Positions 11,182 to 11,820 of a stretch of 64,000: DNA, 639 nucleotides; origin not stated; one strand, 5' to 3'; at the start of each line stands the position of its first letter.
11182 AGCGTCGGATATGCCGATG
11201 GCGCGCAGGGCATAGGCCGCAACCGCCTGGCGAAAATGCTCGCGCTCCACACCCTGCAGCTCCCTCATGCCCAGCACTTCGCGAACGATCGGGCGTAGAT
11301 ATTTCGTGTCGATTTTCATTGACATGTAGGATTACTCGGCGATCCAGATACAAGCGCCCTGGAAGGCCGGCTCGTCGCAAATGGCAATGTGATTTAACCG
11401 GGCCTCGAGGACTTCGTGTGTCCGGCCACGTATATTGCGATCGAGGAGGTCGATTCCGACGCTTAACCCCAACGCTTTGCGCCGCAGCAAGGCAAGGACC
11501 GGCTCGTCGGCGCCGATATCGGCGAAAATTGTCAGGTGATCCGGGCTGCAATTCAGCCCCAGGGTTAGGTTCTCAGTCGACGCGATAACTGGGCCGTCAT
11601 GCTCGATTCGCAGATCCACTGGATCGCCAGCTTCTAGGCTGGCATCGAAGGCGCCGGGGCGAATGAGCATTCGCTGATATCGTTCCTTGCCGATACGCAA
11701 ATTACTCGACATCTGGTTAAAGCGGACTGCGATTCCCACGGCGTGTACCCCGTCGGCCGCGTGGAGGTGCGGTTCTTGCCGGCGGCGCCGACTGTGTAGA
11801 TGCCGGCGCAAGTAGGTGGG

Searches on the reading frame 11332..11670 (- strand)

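Call 32: search_protein_families(library=pfam, proteins=[window:11332-11670:-], max_evalue=0.01)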
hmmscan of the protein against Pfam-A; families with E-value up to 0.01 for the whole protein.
window:11332-11670:- (112 aa): 1 family
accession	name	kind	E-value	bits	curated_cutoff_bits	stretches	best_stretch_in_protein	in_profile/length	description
PF04586.22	Peptidase_S78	-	0.00011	22.8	21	1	3-108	37-152/165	Caudovirus prohead serine protease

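Call 33: search_protein_families(library=phrogs, proteins=[window:11332-11670:-], max_evalue=0.001)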
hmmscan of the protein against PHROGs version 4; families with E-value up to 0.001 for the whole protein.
window:11332-11670:- (112 aa): 0 families
